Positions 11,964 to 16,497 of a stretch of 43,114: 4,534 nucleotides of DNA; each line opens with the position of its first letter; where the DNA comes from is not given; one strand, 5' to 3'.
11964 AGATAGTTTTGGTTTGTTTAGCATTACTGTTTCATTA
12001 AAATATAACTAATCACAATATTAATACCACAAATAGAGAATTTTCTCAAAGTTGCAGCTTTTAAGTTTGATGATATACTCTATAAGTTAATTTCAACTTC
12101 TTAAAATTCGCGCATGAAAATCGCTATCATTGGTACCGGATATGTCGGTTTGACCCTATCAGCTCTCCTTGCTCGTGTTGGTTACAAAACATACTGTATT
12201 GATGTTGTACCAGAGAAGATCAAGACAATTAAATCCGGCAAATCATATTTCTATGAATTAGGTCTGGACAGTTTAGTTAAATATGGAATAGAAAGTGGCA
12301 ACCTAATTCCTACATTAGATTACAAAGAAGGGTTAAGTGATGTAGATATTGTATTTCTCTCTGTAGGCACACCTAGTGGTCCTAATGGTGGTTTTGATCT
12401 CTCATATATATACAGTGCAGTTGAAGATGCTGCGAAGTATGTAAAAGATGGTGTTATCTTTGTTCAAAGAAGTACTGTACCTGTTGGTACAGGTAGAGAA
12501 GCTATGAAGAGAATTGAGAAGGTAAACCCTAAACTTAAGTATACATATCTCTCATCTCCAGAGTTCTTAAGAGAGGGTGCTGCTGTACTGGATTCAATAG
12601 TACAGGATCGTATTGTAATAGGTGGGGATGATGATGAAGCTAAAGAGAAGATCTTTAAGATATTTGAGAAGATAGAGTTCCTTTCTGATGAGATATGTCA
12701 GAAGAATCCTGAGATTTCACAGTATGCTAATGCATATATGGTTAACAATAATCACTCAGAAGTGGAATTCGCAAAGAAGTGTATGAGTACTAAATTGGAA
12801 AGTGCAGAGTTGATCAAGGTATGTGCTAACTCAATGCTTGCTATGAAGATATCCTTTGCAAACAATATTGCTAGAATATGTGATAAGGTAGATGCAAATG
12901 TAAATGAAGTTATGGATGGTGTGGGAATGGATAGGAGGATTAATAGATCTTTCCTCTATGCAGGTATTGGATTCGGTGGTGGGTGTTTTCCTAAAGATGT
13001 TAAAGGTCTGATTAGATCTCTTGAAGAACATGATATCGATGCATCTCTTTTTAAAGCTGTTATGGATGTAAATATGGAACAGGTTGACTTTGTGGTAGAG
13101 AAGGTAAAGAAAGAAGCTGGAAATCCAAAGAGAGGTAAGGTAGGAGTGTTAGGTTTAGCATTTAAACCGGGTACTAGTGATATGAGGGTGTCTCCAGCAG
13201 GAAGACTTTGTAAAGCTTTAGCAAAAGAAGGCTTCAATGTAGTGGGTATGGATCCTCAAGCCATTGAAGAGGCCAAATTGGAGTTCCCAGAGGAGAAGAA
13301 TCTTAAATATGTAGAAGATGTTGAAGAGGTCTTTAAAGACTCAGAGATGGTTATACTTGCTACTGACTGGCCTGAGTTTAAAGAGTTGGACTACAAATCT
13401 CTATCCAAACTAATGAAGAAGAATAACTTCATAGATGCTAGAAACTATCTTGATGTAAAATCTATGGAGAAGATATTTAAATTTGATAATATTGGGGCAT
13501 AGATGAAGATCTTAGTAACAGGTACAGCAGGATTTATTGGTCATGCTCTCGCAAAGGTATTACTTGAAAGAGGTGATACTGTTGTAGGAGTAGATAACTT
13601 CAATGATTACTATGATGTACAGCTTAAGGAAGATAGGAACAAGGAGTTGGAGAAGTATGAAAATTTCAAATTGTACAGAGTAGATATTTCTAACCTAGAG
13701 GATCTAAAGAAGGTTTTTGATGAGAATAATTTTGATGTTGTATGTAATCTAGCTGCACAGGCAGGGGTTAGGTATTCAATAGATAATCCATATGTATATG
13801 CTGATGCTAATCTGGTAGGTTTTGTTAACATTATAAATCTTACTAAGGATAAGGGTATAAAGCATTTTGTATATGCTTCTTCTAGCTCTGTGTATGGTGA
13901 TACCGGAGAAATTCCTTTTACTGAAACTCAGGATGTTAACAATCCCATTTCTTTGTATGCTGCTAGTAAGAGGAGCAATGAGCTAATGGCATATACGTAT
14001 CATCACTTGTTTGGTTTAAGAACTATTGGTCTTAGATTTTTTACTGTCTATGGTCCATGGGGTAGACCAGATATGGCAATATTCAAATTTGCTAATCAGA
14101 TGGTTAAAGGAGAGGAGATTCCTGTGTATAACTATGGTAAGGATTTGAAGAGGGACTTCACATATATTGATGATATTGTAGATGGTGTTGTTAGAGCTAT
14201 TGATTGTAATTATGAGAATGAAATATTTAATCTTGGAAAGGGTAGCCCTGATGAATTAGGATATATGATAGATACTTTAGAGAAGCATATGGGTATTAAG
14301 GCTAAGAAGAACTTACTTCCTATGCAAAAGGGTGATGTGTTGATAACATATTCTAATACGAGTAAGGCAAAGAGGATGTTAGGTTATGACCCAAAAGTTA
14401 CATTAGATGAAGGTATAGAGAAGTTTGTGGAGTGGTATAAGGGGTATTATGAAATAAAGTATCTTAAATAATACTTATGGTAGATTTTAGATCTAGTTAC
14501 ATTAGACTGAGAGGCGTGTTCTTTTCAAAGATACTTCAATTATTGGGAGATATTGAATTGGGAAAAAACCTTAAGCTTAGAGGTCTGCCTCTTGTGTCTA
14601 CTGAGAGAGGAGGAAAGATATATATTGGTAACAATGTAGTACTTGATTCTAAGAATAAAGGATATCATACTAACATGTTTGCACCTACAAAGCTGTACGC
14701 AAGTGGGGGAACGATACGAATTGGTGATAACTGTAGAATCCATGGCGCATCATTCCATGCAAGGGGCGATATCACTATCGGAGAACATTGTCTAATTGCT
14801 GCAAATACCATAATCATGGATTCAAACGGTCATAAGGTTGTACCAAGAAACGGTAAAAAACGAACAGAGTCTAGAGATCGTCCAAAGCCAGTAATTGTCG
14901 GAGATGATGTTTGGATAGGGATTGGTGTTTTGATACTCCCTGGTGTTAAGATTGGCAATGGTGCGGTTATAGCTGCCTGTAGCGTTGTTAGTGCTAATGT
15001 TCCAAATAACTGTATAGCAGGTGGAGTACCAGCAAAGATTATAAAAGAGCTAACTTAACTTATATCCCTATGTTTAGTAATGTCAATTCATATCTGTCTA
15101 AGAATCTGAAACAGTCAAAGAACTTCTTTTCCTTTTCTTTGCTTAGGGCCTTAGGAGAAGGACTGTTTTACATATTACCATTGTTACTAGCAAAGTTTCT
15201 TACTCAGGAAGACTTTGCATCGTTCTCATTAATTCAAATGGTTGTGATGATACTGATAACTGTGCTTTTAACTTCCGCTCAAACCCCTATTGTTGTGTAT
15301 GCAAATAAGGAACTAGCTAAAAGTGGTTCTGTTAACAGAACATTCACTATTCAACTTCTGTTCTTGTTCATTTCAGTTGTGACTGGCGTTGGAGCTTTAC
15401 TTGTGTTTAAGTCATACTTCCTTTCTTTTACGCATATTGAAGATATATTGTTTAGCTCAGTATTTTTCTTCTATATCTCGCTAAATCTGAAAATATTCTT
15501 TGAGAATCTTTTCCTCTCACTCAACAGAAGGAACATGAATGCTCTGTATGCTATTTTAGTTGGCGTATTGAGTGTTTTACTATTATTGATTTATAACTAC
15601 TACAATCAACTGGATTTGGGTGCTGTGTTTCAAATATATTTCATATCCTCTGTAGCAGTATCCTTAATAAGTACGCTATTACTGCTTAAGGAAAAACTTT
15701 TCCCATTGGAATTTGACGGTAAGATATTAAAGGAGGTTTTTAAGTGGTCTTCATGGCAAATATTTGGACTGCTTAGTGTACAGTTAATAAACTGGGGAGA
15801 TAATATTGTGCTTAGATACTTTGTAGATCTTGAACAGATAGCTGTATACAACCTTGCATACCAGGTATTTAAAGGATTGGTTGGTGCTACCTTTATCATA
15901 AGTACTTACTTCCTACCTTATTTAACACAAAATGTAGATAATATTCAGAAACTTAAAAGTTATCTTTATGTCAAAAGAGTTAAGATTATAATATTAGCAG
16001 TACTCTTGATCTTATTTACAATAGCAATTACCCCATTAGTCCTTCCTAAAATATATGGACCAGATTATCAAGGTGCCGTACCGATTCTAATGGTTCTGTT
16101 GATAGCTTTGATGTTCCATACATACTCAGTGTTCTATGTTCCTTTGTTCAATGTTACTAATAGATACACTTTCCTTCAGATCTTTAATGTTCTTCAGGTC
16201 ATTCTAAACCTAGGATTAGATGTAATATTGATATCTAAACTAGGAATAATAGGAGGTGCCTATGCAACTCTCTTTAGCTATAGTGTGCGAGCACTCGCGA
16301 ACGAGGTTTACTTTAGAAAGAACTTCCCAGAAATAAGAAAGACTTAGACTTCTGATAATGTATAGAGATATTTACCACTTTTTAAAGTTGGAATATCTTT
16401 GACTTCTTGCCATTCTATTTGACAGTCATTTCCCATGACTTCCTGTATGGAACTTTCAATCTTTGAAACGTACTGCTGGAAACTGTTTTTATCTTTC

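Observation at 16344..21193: Alternating adenylate-forming ligase/GT4 cassettes next to uronate precursor genes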

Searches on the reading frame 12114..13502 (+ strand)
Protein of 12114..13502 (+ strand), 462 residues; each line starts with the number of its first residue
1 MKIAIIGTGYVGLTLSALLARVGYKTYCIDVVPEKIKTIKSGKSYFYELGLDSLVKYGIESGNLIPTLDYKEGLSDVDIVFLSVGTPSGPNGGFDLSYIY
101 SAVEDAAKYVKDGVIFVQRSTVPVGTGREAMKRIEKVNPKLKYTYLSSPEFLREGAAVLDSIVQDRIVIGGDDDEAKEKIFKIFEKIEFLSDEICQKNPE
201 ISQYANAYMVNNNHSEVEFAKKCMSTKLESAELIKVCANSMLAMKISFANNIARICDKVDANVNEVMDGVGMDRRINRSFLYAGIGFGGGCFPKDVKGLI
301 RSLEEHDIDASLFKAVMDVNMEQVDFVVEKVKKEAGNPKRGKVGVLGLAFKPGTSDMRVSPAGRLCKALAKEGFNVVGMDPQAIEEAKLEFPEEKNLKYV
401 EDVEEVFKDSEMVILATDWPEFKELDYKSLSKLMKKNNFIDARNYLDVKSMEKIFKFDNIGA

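Call 4: search_protein_families(library=pfam, proteins=[window:12114-13502:+], max_evalue=0.01)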
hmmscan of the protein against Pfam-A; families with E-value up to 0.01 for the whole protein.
window:12114-13502:+ (462 aa): 11 families
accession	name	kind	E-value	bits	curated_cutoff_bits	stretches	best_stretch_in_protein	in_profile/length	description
PF03721.20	UDPG_MGDP_dh_N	-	1.1e-50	172.2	27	1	1-180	1-184/187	UDP-glucose/GDP-mannose dehydrogenase family, NAD binding domain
PF00984.24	UDPG_MGDP_dh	-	3.5e-34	117.2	25.4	1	229-321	1-93/94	UDP-glucose/GDP-mannose dehydrogenase family, central domain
PF03720.21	UDPG_MGDP_dh_C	-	2.6e-28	98.8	30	1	344-447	1-102/103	UDP-glucose/GDP-mannose dehydrogenase family, UDP binding domain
PF03807.23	F420_oxidored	-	1e-07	32.9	21.6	1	365-444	14-93/94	NADP oxidoreductase coenzyme F420-dependent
PF03446.21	NAD_binding_2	-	5e-07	30.3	21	1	2-136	1-109/161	NAD binding domain of 6-phosphogluconate dehydrogenase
PF02826.25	2-Hacid_dh_C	-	0.00013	21.8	25.1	0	2-41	38-77/178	D-isomer specific 2-hydroxyacid dehydrogenase, NAD binding domain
PF01210.29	NAD_Gly3P_dh_N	-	0.00021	21.7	23.1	0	2-84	1-77/158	NAD-dependent glycerol-3-phosphate dehydrogenase N-terminus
PF01494.25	FAD_binding_3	-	0.0021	17.8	22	1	2-41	3-42/349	FAD binding domain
PF01118.30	Semialdhyde_dh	-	0.0022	18.9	26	0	2-85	1-75/121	Semialdehyde dehydrogenase, NAD binding domain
PF00070.33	Pyr_redox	-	0.0049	17.8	22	0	2-31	1-30/82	Pyridine nucleotide-disulphide oxidoreductase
PF08241.18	Methyltransf_11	-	0.0055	17.7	21.2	0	362-409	7-58/95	Methyltransferase domain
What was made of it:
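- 12114..13502 (+): UDP-glucose 6-dehydrogenase (Ugd), which supplies UDP-GlcA. All three UDPG_MGDP_dh Pfam domains are present (call 4).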

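Call 5: search_protein_families(library=ncbifam, proteins=[window:12114-13502:+], max_evalue=0.01)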
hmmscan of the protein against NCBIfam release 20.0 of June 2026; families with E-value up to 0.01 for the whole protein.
window:12114-13502:+ (462 aa): 11 families
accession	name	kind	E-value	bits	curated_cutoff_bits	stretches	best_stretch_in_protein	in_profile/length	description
TIGR03026.1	NDP-sugDHase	subfamily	1.3e-117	393.1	189.8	2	220-444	193-413/413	nucleotide sugar dehydrogenase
NF047673.2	TeichurnBiosyTuaD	equivalog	2.5e-106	356.4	700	2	218-458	188-427/439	UDP-glucose 6-dehydrogenase TuaD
NF041297.1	UDPGDh_AglM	equivalog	6.4e-85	285.6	670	2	221-447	198-418/429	UDP-glucose 6-dehydrogenase AglM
NF040825.1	UDPMaNacDH_Arch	equivalog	4e-47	161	750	1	1-456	1-411/418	UDP-N-acetyl-D-mannosamine dehydrogenase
NF008286.0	PRK11064.1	equivalog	7.6e-41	140.1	459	1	2-432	5-409/420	UDP-N-acetyl-D-mannosamine dehydrogenase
NF011631.0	PRK15057.1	equivalog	3.7e-37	128.3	757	2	224-407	186-363/388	UDP-glucose 6-dehydrogenase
NF011729.0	PRK15182.1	equivalog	3.4e-07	29.4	592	2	1-130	7-130/425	Vi polysaccharide biosynthesis UDP-N-acetylglucosamine C-6 dehydrogenase TviB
TIGR01983.1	UbiG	equivalog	0.00018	20.9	102.95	0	313-409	19-112/228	bifunctional 2-polyprenyl-6-hydroxyphenol methylase/3-demethylubiquinol 3-O-methyltransferase UbiG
NF042925.1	FHMPC_DH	equivalog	0.0015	17.9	500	0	1-42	1-42/304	5-formyl-3-hydroxy-2-methylpyridine 4-carboxylate 5-dehydrogenase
NF004943.0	PRK06292.2-1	equivalog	0.0053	15.6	432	0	2-43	173-214/456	dihydrolipoyl dehydrogenase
NF043037.1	ThreonDh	equivalog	0.0091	15.4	350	0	2-41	4-43/297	L-threonate dehydrogenase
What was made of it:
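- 12114..13502 (+): TIGR03026 gives 393 bits against a cut-off of 189.8, and TuaD gives 356 bits (call 5).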

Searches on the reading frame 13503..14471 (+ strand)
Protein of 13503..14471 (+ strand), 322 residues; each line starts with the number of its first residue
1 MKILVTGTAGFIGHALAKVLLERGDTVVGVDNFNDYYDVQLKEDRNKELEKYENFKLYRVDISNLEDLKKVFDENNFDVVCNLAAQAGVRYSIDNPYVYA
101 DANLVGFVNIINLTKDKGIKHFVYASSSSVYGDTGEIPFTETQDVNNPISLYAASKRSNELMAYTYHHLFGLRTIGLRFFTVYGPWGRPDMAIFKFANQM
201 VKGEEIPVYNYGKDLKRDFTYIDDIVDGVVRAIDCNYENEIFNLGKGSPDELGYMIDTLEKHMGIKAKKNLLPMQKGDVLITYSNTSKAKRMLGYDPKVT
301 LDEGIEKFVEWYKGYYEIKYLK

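Call 4: search_protein_families(library=pfam, proteins=[window:13503-14471:+], max_evalue=0.01)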
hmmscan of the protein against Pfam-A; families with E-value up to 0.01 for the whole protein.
window:13503-14471:+ (322 aa): 12 families
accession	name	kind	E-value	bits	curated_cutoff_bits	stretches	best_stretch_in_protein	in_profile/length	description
PF01370.27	Epimerase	-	5.9e-58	196.6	20.9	1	3-245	1-240/240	NAD dependent epimerase/dehydratase family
PF16363.11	GDP_Man_Dehyd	-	4.5e-57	194.4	27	1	4-307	1-331/332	GDP-mannose 4,6 dehydratase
PF01073.25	3Beta_HSD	-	2.1e-19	70.1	22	1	4-232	1-228/280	3-beta hydroxysteroid dehydrogenase/isomerase family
PF02719.21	Polysacc_synt_2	-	5.6e-17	62.3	20.2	1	3-270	1-254/293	Polysaccharide biosynthesis protein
PF04321.23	RmlD_sub_bind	-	8.4e-16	58.3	27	1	1-233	1-197/287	RmlD substrate binding domain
PF13460.12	NAD_binding_10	-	1.7e-07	31.7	27.2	1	7-157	1-125/184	NAD(P)H-binding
PF07993.18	NAD_binding_4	-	2.4e-06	27.3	20.1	1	5-167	1-192/258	Male sterility protein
PF08659.16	KR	-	4.2e-05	24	22.6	1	3-142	3-152/180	KR domain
PF00106.31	adh_short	-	7.6e-05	22.7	26.6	1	3-89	3-87/195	short chain dehydrogenase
PF03435.24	Sacchrp_dh_NADP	-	0.0016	19.2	25.1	1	3-85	1-77/129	Saccharopine dehydrogenase NADP binding domain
PF13847.12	Methyltransf_31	-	0.0016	18.5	27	1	9-85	14-84/145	Methyltransferase domain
PF05368.20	NmrA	-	0.0042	17.2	27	1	2-127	4-107/298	NmrA-like family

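Call 5: search_protein_families(library=ncbifam, proteins=[window:13503-14471:+], max_evalue=0.01)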
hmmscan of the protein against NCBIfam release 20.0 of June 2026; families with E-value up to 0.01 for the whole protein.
window:13503-14471:+ (322 aa): 61 families (the best 25 are shown)
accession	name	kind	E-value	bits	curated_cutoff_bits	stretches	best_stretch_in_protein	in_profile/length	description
TIGR01181.1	dTDP_gluc_dehyt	equivalog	2.6e-47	161.5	365.1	1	2-314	1-313/321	dTDP-glucose 4,6-dehydratase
TIGR01179.1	galE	equivalog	2.5e-46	158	262.3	1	2-313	1-326/332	UDP-glucose 4-epimerase GalE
NF011728.1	PRK15181.1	equivalog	5.7e-40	137.4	760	1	3-314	18-339/348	Vi polysaccharide biosynthesis UDP-N-acetylglucosaminuronic acid C-4 epimerase TviC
TIGR02197.1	heptose_epim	equivalog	6e-39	134.1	274.6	1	3-313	1-314/316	ADP-glyceromanno-heptose 6-epimerase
TIGR04180.1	EDH_00030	hypoth_equivalog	8.9e-36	123.5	475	1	3-299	1-296/297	NAD-dependent 4,6-dehydratase LegB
NF007582.0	PRK10217.1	equivalog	2.3e-30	105.9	698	1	2-313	3-332/355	dTDP-glucose 4,6-dehydratase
NF007956.0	PRK10675.1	subfamily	9.9e-29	100.5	394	1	1-311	1-328/338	UDP-glucose 4-epimerase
NF007490.0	PRK10084.1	subfamily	1e-27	97.1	649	1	1-313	1-335/361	dTDP-glucose 4,6-dehydratase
TIGR02622.1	CDP_4_6_dhtase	equivalog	9.4e-23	80.9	278.45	2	2-170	6-172/352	CDP-glucose 4,6-dehydratase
NF008360.0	PRK11150.1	equivalog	4e-21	75.5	452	1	3-312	2-306/310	ADP-glyceromanno-heptose 6-epimerase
TIGR01472.1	gmd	equivalog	3.1e-19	69.4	415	1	3-177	3-180/342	GDP-mannose 4,6-dehydratase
NF008872.0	PRK11908.1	equivalog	4e-18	65.6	294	1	1-313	2-336/349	bifunctional UDP-4-keto-pentose/UDP-xylose synthase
NF042422.1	oxyalk_red_OleD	equivalog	9.4e-18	64.7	580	1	1-234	1-216/329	2-alkyl-3-oxoalkanoate reductase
NF042423.1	oxyalk_red_Shew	equivalog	1.6e-17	63.6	580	1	2-185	10-177/331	2-alkyl-3-oxoalkanoate reductase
NF043036.1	ErythonDh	equivalog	3.3e-16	59.4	325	1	1-202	1-199/321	D-erythronate dehydrogenase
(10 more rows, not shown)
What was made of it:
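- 13503..14471 (+): SDR 4-epimerase, most likely UDP-GlcA 4-epimerase, which would supply UDP-GalA. NCBIfam TviC at 5.7e-40 (call 5).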

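Call 54: search_solved_structures(query=window:13503-14471:+, max_evalue=1e-20)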
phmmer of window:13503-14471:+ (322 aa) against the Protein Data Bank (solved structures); distinct sequences matched with E-value up to 1e-20: 64 (the best 60 are shown).
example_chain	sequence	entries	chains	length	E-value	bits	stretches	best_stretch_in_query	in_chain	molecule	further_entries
5u4q_A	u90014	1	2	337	3e-107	362.1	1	1-249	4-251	dTDP-glucose 4,6-dehydratase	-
6zl6_A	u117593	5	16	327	8.4e-48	166.8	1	1-316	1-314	Epimerase domain-containing protein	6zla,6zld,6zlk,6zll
6zlj_A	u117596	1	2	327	3e-47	164.9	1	1-316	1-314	Epimerase domain-containing protein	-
1sb8_A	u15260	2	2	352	7e-44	153.9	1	4-313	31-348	wbpP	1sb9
3ruc_A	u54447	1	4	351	1.3e-42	149.7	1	4-314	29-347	WbgU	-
3ru7_A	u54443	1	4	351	1.9e-42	149.1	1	4-315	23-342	WbgU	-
3ru9_A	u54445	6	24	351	2.5e-42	148.8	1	4-314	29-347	WbgU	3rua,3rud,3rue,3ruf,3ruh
3lu1_A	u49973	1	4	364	2.8e-42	148.6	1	4-314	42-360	WbgU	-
4zrm_A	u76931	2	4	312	2.3e-41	145.6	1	1-313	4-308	UDP-glucose 4-epimerase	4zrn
10ke_A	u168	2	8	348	8e-40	140.5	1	2-314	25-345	Capsular polysaccharide biosynthesis protein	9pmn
7ys8_A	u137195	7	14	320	5.4e-36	128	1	1-314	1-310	UDP-glucose 4-epimerase | UDP-glucose 4-epimerase along with EC 5.1.3.2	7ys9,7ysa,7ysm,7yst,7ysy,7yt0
6pmh_A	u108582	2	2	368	1.9e-32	116.3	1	3-318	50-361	UDP-glucose 4-epimerase related protein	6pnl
6bi4_A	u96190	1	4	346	1.2e-31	113.7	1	1-314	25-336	dTDP-glucose 4,6-dehydratase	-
9rl0_E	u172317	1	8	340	1.6e-31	113.2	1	1-313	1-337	CDP-tyvelose 2-epimerase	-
6kv9_A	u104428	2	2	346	4.6e-30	108.5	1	3-313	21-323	MoeE5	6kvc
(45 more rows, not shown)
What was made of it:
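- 13503..14471 (+): PDB matches: 5u4q at 3e-107 and 6zl6-6zll at 8e-48, then WbpP and WbgU (call 54).
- Checked: SDR 13503-14471 matches 5u4q at 3e-107 and 6zl6 at 8e-48 (call 54).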

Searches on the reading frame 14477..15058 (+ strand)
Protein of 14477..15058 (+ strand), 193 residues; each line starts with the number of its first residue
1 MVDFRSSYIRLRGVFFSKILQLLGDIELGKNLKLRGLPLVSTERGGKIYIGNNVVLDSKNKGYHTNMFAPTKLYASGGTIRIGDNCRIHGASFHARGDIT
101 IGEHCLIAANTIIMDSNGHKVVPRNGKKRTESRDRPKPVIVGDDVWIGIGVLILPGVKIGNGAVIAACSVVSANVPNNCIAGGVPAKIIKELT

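Call 4: search_protein_families(library=pfam, proteins=[window:14477-15058:+], max_evalue=0.01)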
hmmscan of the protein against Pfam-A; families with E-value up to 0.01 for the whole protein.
window:14477-15058:+ (193 aa): 2 families
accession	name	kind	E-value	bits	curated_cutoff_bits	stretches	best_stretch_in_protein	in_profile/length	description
PF00132.30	Hexapep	-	7.1e-14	51.3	27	2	139-172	2-35/36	Bacterial transferase hexapeptide (six repeats)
PF14602.12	Hexapep_2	-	1.6e-07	31.3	27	1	138-172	1-33/34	Hexapeptide repeat of succinyl-transferase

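Call 5: search_protein_families(library=ncbifam, proteins=[window:14477-15058:+], max_evalue=0.01)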
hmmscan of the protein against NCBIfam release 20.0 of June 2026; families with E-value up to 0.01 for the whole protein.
window:14477-15058:+ (193 aa): 48 families (the best 25 are shown)
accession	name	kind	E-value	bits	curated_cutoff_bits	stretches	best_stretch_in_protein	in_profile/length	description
NF007240.0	PRK09677.1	equivalog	3.1e-21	75.7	243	1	78-191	64-183/192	putative lipopolysaccharide biosynthesis O-acetyl transferase WbbJ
TIGR03308.1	phn_thr-fam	hypoth_equivalog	2.9e-18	66.5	201.65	1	134-191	104-161/204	phosphonate metabolim protein, transferase hexapeptide repeat family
NF007076.0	PRK09527.1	equivalog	2.2e-17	63.1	347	1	70-192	66-185/203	galactoside O-acetyltransferase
NF007499.0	PRK10092.1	equivalog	1.6e-16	60.6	314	1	98-192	93-183/183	maltose O-acetyltransferase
NF000311.1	Vat_ABCDEFH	equivalog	1.9e-16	60.2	300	1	139-191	111-163/201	Vat family streptogramin A O-acetyltransferase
NF058585.1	HptprglPActTf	PfamEq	1.1e-14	54.3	300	1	139-191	107-159/172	heptaprenylglyceryl phosphate O-acetyltransferase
NF041874.1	EPS_EpsC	equivalog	1.2e-14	54.4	150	1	135-191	111-166/168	serine O-acetyltransferase EpsC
NF000147.1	stregram_VatF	exception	2.9e-14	53.1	400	1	137-191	119-173/221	streptogramin A O-acetyltransferase Vat(F)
NF007797.0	PRK10502.1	subfamily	3e-14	53.1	192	1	80-191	73-178/183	WcaF family extracellular polysaccharide biosynthesis acetyltransferase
TIGR03532.1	DapD_Ac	equivalog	3.3e-14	53.1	231.75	1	137-192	159-214/231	2,3,4,5-tetrahydropyridine-2,6-dicarboxylate N-acetyltransferase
NF000504.1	stregram_VatH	exception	9.3e-14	51.8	475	1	138-191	117-170/216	streptogramin A O-acetyltransferase Vat(H)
NF000490.1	chloram_CatB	equivalog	1.5e-13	50.6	350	1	137-190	109-162/210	type B chloramphenicol O-acetyltransferase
NF000097.1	stregram_VatC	exception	7.3e-13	48.9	425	1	140-190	120-170/212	streptogramin A O-acetyltransferase Vat(C)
NF000101.1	stregram_VatA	exception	1.4e-12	47.8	450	1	139-190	119-170/219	streptogramin A O-acetyltransferase Vat(A)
NF000111.1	stregram_VatD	exception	1.9e-12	47.4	400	1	139-191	114-166/209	streptogramin A O-acetyltransferase Vat(D)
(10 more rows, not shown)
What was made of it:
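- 14477..15058 (+): Hexapeptide-repeat O-acetyltransferase. Pfam Hexapep; the best NCBIfam model is WbbJ-like (calls 4, 5).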

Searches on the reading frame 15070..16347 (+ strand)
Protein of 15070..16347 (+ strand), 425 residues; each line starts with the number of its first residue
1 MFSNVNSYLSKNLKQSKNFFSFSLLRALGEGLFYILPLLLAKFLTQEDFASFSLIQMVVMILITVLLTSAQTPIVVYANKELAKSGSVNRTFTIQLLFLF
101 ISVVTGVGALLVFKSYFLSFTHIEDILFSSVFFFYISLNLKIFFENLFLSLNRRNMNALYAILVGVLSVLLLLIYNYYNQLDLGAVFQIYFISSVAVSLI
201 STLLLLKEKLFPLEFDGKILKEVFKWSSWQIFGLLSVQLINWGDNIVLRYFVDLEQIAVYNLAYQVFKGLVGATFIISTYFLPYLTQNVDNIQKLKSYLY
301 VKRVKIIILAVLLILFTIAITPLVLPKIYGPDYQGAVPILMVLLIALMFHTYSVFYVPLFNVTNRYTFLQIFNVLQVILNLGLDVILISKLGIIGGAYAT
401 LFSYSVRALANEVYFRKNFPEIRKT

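Call 4: search_protein_families(library=pfam, proteins=[window:15070-16347:+], max_evalue=0.01)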
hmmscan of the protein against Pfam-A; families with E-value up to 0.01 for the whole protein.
window:15070-16347:+ (425 aa): 1 family
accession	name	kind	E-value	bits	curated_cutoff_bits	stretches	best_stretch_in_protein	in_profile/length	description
PF01943.22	Polysacc_synt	-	5e-12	46.3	28.2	1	17-288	3-273/274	Polysaccharide biosynthesis protein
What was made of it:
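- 15070..16347 (+): Wzx-type flippase, convergent with ligase A (the two genes overlap by 4 nt at their stops). Pfam Polysacc_synt at 5e-12 (call 4).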

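Call 5: search_protein_families(library=ncbifam, proteins=[window:15070-16347:+], max_evalue=0.01)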
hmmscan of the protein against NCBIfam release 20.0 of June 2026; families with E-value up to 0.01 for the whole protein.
window:15070-16347:+ (425 aa): 1 family
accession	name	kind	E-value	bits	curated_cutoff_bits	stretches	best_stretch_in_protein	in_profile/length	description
NF047674.1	TeichurnBiosyTuaB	equivalog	0.00046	19.3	580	1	38-346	31-334/469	teichuronic acid biosynthesis protein TuaB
